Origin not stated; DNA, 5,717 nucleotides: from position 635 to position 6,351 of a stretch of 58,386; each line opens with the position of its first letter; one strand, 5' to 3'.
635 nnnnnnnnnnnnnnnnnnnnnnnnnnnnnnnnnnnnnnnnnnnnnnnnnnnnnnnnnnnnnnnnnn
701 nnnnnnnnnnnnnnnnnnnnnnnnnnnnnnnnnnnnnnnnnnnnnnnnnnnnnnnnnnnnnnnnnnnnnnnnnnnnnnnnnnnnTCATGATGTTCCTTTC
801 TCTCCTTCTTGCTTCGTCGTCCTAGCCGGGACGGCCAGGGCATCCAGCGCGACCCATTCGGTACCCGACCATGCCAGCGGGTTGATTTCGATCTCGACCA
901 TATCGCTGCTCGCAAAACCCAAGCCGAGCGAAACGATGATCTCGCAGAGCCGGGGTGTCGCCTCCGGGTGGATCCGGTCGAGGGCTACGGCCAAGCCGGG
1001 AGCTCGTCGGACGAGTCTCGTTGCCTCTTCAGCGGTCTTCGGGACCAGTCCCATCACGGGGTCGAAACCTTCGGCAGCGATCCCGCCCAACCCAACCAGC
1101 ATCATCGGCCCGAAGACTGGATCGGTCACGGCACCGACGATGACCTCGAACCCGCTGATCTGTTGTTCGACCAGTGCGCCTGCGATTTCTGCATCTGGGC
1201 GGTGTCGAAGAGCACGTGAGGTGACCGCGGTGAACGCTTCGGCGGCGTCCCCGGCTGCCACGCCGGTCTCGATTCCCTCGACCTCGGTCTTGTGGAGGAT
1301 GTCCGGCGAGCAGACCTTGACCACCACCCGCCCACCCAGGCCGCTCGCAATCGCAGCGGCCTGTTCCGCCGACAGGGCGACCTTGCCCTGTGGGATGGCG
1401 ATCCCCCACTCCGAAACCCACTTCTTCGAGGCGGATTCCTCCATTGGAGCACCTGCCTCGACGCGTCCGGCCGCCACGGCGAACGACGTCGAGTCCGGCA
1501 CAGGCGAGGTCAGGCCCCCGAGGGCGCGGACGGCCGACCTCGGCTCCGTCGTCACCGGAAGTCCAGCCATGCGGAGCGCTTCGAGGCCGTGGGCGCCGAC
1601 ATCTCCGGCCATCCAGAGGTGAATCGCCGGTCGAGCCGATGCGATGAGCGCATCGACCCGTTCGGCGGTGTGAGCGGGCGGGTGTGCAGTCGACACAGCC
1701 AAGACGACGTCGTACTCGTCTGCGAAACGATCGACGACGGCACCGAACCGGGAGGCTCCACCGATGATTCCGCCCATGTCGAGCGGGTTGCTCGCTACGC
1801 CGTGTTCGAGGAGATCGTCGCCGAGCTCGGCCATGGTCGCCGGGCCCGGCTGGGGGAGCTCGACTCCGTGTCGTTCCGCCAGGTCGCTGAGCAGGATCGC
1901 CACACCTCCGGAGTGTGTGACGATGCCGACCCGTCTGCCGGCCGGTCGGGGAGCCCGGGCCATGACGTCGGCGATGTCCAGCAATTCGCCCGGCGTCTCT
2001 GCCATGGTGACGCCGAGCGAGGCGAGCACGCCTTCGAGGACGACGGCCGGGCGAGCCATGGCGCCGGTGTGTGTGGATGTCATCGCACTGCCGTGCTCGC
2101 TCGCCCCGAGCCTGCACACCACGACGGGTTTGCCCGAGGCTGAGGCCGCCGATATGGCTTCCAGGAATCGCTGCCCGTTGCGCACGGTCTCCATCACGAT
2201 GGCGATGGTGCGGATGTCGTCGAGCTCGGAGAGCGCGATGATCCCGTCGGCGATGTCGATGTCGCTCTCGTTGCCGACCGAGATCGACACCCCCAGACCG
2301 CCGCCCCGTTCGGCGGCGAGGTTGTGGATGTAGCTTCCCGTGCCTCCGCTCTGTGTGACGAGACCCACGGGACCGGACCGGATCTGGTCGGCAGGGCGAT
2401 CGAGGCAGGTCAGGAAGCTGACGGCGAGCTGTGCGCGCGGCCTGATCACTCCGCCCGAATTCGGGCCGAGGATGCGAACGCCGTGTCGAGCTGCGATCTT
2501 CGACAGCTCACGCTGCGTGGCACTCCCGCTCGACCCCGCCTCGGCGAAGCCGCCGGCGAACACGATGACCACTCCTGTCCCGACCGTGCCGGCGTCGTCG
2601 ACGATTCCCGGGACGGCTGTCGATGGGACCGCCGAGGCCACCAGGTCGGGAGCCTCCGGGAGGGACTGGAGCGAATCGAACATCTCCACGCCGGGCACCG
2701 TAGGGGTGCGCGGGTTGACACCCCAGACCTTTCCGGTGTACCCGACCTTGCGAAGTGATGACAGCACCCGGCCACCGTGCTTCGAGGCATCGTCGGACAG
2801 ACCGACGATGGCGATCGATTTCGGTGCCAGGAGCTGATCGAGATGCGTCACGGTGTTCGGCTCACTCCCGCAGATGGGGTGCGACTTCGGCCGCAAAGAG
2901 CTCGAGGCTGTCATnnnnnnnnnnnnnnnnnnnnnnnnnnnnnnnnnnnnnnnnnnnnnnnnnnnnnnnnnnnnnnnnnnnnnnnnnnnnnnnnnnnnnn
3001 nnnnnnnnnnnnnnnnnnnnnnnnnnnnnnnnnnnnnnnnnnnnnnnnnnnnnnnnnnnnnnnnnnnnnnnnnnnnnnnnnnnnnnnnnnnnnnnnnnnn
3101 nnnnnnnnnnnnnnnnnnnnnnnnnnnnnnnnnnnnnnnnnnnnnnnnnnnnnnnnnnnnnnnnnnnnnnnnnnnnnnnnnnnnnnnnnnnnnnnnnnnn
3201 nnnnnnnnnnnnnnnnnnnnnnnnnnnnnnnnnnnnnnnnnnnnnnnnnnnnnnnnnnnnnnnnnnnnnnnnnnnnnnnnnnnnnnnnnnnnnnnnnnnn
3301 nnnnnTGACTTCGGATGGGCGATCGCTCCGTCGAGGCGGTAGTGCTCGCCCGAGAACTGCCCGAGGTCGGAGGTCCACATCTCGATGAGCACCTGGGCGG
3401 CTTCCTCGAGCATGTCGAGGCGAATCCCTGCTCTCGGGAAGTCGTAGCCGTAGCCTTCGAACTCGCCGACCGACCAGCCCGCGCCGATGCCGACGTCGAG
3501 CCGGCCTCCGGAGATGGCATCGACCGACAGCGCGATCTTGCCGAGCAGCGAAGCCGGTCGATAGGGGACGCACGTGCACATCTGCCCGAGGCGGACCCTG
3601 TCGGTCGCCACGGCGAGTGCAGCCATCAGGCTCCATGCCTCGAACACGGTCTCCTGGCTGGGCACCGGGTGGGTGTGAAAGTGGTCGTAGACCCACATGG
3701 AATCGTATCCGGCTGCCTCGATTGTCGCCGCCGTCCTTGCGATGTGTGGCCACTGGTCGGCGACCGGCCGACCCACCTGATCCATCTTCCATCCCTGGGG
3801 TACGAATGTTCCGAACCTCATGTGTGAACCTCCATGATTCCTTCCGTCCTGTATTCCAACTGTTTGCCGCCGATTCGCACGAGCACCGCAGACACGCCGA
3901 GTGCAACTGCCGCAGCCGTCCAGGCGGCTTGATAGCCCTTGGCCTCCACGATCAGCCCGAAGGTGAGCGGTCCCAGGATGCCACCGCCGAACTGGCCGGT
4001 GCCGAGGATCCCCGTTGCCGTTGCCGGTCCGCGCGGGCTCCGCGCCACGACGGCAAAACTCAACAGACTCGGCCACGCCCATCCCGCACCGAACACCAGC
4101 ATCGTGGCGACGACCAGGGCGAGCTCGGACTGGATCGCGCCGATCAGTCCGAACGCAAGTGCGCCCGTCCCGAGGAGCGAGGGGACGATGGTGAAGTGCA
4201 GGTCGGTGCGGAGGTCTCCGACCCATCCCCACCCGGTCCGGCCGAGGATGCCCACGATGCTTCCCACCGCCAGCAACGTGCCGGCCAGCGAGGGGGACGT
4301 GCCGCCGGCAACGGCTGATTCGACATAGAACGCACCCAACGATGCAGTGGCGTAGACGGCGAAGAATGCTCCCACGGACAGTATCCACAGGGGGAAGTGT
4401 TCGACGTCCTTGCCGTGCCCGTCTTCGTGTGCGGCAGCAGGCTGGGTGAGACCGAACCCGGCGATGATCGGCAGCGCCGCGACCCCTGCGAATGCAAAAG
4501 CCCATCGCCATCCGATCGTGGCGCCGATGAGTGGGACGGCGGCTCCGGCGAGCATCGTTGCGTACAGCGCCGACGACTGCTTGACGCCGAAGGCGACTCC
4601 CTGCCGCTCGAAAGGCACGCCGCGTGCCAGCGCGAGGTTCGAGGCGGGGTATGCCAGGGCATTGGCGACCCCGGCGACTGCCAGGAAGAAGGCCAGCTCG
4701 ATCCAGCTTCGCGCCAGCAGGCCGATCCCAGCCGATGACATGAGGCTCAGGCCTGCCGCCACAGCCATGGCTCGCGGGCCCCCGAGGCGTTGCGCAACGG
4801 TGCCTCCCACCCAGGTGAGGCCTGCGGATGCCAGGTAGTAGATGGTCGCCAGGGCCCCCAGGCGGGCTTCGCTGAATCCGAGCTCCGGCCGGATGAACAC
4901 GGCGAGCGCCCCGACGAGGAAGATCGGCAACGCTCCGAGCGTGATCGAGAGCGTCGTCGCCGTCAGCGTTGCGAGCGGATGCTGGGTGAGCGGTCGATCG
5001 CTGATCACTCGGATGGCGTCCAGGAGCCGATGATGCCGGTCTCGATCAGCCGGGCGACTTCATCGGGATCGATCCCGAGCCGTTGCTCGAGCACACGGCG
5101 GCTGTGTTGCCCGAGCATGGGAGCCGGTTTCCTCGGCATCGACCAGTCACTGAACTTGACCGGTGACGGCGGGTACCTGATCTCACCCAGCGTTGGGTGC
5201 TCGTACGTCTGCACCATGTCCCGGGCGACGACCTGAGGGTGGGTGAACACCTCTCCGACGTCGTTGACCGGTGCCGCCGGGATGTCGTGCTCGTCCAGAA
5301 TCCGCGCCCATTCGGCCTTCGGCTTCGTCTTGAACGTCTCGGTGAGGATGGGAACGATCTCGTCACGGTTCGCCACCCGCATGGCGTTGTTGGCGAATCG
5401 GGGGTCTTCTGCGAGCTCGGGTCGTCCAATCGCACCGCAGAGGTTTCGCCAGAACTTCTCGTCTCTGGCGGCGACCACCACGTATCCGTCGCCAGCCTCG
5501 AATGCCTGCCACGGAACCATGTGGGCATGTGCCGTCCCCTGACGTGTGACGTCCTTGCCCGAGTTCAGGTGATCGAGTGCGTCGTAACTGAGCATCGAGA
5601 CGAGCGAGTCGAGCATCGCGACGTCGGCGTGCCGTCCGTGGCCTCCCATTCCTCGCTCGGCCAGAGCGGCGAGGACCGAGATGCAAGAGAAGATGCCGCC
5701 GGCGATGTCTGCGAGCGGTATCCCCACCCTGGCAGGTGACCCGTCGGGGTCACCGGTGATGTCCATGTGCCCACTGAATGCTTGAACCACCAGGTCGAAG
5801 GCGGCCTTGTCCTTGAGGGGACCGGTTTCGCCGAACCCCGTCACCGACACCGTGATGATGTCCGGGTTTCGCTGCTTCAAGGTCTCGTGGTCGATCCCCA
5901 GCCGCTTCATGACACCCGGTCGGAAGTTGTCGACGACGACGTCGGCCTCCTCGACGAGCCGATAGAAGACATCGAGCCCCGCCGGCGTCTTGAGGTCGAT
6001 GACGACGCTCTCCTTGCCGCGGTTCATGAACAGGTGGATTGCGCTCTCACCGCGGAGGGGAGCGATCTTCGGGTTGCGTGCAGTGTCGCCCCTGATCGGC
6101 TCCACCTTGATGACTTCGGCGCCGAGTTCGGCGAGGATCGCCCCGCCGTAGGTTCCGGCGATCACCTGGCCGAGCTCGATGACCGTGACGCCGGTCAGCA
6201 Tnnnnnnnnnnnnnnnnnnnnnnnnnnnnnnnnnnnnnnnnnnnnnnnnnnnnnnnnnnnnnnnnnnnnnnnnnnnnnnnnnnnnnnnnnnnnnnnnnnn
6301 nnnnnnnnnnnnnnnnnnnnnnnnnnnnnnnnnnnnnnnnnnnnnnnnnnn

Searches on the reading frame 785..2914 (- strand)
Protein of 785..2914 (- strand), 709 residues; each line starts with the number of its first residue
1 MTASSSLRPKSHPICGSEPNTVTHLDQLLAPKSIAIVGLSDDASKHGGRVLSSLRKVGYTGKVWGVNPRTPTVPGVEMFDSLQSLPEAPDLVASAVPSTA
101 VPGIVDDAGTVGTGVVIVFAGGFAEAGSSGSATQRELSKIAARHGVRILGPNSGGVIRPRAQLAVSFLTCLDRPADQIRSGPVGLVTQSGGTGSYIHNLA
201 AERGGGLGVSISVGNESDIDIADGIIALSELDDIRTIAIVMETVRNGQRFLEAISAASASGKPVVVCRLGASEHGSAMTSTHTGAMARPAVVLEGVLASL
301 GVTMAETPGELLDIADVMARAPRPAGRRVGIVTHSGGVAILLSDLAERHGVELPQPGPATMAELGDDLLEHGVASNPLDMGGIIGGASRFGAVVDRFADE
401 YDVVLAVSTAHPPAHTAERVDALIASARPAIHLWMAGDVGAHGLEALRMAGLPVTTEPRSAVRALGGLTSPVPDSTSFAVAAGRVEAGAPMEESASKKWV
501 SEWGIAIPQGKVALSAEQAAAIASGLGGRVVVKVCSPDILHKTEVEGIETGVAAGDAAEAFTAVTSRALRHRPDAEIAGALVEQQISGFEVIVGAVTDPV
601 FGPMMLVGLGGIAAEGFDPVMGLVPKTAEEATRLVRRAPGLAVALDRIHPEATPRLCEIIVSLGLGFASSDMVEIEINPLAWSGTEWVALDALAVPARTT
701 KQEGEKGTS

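Call 45: search_protein_families(library=pfam, proteins=[window:785-2914:-], max_evalue=0.00001)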
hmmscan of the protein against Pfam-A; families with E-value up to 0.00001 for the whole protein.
window:785-2914:- (709 aa): 4 families
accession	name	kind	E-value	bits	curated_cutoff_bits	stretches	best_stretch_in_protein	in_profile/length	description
PF13549.11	ATP-grasp_5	-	5.8e-39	134.2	27.6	1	491-692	10-217/221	ATP-grasp domain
PF13607.11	Succ_CoA_lig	-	9.3e-36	123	27.4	1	181-317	2-137/138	Succinyl-CoA ligase like flavodoxin domain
PF13380.12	CoA_binding_2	-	9.6e-23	81.3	22.8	1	32-157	1-114/116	CoA binding domain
PF02629.25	CoA_binding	-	2.3e-06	28.7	22.3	0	32-120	4-95/97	CoA binding domain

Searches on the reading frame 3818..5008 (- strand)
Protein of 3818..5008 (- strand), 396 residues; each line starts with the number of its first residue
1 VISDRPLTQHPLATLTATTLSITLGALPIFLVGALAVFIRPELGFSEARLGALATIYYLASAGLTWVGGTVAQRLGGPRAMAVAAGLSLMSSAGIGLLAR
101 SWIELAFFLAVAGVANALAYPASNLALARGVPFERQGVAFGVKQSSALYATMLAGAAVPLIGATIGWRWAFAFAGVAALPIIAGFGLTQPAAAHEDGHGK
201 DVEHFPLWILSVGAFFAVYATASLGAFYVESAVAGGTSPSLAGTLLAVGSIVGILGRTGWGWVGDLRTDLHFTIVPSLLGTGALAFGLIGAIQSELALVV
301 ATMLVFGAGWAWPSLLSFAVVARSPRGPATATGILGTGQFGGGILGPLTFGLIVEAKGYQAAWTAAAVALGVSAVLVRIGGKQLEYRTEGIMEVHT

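Call 45: search_protein_families(library=pfam, proteins=[window:3818-5008:-], max_evalue=0.00001)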
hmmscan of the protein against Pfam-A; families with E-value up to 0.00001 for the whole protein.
window:3818-5008:- (396 aa): 1 family
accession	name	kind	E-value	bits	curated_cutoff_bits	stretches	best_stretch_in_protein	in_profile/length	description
PF07690.21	MFS_1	-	5.5e-26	91.8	33.4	2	23-320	6-320/347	Major Facilitator Superfamily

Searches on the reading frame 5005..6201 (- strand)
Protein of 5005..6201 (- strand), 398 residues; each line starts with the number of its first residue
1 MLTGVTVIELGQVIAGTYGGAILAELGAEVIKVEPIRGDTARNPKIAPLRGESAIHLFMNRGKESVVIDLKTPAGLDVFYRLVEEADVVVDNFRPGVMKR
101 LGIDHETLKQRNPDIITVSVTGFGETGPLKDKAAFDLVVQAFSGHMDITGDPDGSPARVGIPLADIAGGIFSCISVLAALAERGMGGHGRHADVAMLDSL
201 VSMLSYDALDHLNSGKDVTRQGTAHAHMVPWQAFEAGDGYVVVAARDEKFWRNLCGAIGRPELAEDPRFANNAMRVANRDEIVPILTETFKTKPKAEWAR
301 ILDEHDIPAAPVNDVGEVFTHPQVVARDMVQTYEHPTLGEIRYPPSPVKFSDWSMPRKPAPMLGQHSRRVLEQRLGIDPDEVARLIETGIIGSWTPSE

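Call 45: search_protein_families(library=pfam, proteins=[window:5005-6201:-], max_evalue=0.00001)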
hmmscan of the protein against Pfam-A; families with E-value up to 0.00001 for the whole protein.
window:5005-6201:- (398 aa): 1 family
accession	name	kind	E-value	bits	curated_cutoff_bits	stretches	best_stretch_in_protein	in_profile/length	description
PF02515.22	CoA_transf_3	-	4.9e-128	427.7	23.3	1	2-367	1-366/366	CoA-transferase family III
